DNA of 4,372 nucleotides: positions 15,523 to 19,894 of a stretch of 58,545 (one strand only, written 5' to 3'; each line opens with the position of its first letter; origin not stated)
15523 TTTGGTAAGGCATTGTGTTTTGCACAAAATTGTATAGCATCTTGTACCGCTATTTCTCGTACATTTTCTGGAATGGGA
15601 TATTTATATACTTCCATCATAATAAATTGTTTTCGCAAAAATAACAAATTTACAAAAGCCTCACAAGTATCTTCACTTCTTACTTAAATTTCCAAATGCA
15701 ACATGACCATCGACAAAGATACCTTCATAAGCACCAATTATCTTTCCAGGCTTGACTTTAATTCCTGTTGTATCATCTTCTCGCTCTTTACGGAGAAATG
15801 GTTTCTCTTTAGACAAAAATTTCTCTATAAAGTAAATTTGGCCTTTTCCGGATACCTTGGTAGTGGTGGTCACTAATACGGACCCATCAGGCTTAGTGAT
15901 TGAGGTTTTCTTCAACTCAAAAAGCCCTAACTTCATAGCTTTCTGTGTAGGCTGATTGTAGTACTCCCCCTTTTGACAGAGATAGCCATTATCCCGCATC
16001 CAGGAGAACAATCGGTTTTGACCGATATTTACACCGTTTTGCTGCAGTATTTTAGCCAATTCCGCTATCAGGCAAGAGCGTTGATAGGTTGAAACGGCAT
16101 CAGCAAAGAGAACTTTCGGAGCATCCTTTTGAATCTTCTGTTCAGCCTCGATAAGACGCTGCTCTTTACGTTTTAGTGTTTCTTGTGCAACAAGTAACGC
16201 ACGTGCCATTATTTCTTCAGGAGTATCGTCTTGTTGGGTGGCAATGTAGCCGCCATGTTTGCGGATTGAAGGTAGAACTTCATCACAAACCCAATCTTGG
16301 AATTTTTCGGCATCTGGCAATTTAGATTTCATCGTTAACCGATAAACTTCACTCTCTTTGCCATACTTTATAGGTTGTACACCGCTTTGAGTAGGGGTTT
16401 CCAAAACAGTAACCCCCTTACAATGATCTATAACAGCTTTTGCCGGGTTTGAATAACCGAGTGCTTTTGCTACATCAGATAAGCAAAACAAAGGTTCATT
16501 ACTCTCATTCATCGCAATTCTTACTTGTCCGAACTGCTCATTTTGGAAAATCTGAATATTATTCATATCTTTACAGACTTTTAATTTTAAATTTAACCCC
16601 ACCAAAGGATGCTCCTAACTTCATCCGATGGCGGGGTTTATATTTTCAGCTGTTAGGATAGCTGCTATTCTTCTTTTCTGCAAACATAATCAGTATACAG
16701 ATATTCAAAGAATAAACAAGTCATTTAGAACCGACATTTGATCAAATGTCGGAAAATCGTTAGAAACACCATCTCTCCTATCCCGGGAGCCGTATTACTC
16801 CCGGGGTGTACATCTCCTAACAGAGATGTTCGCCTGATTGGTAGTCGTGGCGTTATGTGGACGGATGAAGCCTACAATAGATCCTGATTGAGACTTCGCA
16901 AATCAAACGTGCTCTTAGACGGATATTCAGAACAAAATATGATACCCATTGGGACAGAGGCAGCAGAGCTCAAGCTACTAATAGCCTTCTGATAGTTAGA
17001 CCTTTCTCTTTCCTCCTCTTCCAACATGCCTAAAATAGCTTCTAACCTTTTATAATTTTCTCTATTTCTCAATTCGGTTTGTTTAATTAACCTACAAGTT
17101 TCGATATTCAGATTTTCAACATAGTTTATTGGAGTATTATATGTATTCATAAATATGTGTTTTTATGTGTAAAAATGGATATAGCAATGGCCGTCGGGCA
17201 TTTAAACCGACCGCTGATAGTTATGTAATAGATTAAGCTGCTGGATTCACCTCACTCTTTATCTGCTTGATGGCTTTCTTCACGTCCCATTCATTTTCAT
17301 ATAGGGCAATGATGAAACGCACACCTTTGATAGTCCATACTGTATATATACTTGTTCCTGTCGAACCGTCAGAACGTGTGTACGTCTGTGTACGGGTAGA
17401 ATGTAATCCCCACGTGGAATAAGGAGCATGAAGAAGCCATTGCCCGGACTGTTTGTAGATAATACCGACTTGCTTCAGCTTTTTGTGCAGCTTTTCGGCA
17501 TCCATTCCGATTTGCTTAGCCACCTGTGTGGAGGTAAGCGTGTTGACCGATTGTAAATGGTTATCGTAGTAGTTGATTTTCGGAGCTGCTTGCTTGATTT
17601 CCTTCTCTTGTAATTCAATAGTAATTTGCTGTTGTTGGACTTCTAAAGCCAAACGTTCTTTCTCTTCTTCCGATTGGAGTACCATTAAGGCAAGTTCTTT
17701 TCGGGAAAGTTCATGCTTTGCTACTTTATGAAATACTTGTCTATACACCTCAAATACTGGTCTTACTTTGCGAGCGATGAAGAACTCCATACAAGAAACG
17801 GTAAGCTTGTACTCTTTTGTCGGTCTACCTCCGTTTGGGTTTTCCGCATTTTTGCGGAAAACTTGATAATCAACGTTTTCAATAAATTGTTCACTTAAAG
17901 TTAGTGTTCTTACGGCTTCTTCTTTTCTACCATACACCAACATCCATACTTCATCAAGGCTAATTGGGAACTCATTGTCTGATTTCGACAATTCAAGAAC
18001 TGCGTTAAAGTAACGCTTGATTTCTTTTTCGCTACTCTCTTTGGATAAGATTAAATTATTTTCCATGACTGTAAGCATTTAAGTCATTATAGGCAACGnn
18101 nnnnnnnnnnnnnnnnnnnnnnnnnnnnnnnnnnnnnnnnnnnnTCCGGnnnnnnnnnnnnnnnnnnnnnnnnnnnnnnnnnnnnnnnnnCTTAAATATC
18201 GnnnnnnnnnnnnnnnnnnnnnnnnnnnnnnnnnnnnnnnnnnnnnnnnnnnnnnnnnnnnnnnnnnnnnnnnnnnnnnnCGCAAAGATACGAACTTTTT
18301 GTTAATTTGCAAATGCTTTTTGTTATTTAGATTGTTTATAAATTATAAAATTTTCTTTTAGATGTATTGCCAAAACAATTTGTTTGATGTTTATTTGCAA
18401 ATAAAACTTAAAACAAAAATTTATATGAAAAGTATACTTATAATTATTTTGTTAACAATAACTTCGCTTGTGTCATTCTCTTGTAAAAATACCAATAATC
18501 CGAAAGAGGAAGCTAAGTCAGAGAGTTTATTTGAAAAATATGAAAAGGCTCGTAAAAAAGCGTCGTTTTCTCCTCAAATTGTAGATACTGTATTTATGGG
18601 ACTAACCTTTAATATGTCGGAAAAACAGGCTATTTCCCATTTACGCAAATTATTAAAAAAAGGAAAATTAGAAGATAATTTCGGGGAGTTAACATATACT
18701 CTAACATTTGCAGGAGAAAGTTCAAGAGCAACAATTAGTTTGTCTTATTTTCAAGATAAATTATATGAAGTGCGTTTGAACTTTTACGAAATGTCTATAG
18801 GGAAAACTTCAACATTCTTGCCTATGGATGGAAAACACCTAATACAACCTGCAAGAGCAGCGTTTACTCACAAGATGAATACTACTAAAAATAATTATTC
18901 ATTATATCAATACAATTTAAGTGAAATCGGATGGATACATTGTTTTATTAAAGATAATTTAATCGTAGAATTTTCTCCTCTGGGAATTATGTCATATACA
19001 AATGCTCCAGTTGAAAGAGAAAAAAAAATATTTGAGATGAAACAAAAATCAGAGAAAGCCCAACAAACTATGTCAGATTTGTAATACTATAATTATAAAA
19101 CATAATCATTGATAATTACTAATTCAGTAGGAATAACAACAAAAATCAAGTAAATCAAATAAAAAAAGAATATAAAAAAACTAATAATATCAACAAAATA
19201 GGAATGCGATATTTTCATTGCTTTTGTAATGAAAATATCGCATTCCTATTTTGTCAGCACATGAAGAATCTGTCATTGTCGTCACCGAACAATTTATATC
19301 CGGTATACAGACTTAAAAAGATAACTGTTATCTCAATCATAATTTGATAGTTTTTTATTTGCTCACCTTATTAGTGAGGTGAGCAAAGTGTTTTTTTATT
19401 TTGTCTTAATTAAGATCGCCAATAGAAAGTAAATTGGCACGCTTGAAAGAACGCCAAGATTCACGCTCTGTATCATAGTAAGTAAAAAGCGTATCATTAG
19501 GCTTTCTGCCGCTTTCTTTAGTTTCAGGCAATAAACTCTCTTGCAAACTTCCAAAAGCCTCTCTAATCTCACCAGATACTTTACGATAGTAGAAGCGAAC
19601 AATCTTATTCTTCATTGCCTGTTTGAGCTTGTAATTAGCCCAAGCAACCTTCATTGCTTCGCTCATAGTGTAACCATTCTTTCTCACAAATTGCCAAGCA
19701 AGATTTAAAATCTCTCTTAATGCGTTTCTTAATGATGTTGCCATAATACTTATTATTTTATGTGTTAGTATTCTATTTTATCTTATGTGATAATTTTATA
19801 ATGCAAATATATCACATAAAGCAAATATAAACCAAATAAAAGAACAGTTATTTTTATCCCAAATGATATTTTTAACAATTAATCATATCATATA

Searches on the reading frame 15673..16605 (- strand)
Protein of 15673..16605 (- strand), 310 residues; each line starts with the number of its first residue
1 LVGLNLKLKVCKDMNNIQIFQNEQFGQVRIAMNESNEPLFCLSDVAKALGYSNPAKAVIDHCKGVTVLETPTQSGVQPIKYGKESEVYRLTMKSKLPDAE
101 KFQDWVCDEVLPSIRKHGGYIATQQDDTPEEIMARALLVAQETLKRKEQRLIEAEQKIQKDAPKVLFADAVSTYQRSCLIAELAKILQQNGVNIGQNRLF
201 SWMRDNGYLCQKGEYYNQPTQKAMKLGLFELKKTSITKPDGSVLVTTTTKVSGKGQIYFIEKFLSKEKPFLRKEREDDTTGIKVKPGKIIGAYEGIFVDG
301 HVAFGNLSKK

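Call 82: search_protein_families(library=pfam, proteins=[window:15673-16605:-], max_evalue=0.001)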
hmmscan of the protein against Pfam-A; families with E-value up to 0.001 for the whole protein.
window:15673-16605:- (310 aa): 2 families
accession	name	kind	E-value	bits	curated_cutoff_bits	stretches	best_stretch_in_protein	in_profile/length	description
PF03374.19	ANT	-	2.1e-31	108.9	25.3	1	155-264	1-106/108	Phage antirepressor protein KilAC domain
PF02498.22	Bro-N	-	9.9e-19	68.2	25.6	1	27-112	1-96/96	BRO family, N-terminal domain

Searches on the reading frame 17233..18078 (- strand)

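Call 82: search_protein_families(library=pfam, proteins=[window:17233-18078:-], max_evalue=0.001)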
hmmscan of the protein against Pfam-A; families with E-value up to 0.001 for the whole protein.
window:17233-18078:- (281 aa): 3 families
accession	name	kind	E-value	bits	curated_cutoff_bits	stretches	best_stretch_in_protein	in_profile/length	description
PF03374.19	ANT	-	9.8e-25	87.4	25.3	1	158-261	1-106/108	Phage antirepressor protein KilAC domain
PF20984.2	PT26-6P_helical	-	0.00022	21.9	27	1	127-214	28-113/141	PT26-6P, helical domain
PF08346.17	AntA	-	0.00041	21.3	27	0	64-95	28-57/68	AntA/AntB antirepressor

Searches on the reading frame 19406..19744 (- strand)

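Call 82: search_protein_families(library=pfam, proteins=[window:19406-19744:-], max_evalue=0.001)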
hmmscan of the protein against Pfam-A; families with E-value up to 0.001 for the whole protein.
window:19406-19744:- (112 aa): 1 family
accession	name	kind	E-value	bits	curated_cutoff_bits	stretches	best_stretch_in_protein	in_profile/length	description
PF10902.13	WYL_2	-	1.1e-22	80.5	26.7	1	38-106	2-74/74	WYL_2, Sm-like SH3 beta-barrel fold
